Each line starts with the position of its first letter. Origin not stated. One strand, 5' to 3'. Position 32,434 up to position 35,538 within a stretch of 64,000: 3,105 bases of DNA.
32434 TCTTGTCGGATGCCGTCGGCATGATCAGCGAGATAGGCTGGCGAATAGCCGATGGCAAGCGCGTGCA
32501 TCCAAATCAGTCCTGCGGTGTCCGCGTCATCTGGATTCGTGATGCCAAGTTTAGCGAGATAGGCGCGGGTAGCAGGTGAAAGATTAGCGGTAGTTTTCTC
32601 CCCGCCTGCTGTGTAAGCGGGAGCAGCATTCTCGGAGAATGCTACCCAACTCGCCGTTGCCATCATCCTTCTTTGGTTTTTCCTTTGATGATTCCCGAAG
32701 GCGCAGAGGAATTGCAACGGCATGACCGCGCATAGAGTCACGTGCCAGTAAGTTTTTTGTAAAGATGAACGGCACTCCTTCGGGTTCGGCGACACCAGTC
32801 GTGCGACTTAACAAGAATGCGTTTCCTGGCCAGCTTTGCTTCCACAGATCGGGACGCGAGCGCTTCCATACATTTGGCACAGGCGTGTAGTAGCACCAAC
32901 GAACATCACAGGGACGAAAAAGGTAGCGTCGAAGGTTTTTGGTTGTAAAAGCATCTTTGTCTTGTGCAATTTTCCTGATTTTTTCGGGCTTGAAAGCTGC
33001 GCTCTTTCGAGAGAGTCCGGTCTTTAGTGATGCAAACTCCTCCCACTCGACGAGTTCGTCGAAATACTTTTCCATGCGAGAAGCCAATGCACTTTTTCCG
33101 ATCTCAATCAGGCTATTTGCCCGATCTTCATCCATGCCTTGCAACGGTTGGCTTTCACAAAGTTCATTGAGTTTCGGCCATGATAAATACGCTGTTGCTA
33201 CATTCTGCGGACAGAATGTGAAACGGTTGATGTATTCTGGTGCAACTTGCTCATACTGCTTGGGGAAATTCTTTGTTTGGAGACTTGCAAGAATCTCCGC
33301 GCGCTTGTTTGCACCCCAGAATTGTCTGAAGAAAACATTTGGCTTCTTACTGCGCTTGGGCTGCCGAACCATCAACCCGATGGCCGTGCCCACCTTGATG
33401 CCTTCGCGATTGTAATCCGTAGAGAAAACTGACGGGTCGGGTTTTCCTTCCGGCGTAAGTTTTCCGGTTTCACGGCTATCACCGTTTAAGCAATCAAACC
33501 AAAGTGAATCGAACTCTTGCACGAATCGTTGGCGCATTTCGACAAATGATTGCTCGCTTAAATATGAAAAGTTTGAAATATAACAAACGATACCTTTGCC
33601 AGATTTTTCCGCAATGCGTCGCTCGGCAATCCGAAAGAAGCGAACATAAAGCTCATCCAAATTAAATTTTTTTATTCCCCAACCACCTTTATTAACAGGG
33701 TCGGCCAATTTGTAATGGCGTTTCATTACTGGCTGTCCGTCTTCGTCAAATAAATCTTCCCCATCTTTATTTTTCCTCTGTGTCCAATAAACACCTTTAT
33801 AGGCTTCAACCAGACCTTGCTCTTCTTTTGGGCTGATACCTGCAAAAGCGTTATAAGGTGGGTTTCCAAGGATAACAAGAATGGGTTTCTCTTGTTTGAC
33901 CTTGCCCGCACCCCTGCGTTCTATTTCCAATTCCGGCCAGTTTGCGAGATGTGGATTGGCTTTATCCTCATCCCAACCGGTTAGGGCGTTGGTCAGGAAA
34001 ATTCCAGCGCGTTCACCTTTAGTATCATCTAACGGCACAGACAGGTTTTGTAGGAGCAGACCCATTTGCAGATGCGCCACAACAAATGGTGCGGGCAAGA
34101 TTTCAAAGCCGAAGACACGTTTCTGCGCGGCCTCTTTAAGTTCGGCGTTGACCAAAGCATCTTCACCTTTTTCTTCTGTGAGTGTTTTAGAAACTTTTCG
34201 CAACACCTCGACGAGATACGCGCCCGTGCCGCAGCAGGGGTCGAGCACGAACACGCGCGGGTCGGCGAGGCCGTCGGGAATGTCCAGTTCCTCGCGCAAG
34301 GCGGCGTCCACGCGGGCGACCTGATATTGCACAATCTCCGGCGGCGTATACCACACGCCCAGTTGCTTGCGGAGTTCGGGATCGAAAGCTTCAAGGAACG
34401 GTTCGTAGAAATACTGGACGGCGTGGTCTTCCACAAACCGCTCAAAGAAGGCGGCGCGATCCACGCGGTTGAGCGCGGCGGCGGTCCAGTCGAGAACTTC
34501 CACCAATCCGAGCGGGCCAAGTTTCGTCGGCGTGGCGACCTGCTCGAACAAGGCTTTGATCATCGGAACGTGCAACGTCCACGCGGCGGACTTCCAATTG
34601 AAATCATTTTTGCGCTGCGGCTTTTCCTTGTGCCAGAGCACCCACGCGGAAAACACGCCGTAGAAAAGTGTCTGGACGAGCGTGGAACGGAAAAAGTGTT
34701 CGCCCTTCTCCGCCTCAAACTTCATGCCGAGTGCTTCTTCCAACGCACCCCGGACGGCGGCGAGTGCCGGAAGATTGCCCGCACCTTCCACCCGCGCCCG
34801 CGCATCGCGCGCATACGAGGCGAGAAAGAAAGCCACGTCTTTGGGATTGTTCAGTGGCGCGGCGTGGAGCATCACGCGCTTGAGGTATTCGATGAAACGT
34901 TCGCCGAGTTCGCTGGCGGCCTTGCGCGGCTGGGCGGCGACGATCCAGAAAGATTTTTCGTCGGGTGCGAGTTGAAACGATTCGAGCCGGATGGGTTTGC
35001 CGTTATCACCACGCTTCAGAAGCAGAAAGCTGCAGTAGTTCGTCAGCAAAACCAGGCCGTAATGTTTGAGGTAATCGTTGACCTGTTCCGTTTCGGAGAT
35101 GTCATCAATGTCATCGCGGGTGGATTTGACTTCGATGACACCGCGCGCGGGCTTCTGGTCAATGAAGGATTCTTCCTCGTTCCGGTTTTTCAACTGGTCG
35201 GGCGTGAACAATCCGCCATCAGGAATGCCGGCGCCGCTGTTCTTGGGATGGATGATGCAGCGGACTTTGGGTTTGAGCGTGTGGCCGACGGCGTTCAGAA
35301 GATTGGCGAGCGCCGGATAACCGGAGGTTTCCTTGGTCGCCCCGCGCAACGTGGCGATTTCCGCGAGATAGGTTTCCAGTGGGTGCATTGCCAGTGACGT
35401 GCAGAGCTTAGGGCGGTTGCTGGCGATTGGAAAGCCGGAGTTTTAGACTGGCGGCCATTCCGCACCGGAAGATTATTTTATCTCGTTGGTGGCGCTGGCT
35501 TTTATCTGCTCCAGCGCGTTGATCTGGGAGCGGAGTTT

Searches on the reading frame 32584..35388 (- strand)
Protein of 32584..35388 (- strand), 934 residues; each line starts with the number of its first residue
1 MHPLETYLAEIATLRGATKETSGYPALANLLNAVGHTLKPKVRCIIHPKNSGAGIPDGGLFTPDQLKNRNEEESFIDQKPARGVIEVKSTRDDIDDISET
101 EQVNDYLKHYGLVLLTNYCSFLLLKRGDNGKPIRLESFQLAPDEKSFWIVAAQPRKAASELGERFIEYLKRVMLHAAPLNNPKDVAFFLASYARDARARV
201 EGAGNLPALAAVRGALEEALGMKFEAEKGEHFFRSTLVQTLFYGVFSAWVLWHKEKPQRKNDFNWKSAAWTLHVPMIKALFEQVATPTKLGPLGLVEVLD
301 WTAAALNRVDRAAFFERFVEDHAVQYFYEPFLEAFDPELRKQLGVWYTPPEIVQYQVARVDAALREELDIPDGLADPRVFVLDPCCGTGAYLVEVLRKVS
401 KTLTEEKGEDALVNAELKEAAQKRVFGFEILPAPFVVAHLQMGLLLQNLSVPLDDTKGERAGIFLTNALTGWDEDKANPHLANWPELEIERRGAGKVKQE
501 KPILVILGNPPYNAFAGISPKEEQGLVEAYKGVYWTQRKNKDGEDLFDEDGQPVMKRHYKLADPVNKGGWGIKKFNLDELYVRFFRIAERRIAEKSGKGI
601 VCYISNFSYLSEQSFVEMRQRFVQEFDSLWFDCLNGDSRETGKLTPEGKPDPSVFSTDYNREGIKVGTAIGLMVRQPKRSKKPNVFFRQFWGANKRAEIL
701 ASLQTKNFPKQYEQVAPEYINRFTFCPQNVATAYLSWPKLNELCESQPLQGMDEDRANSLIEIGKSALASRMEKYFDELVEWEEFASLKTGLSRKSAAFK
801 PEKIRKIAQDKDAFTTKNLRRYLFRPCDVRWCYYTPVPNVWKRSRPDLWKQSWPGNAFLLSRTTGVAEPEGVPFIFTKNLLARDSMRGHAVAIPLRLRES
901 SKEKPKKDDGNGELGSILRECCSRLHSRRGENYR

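Call 38: search_protein_families(library=ncbifam, max_evalue=0.01, proteins=[window:32584-35388:-])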
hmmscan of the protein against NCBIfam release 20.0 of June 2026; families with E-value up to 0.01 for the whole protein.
window:32584-35388:- (934 aa): 2 families
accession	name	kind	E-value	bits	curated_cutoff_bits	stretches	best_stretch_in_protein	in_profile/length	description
NF047738.1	antiphage_MADS2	equivalog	1.9e-08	33.1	720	1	338-540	305-478/654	methylation-associated defense system DNA methyltransferase MAD2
TIGR02987.1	met_A_Alw26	exception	1.8e-05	23.7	353.5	1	341-626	1-217/523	Alw26I/Eco31I/Esp3I family type II restriction adenine-specific DNA-methyltransferase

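Call 39: search_protein_families(library=pfam, max_evalue=0.01, proteins=[window:32584-35388:-])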
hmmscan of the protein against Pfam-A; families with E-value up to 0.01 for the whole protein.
window:32584-35388:- (934 aa): 3 families
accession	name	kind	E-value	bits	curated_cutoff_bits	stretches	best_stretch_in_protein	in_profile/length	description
PF18135.7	Type_ISP_C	-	8.4e-10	38.7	25.9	1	753-904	11-159/342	Type ISP C-terminal specificity domain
PF02384.22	N6_Mtase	-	1.1e-09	38.4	20.4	1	323-514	5-137/311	N-6 DNA Methylase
PF20473.4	MmeI_Mtase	-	0.00021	21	27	1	379-526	21-159/259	MmeI, DNA-methyltransferase domain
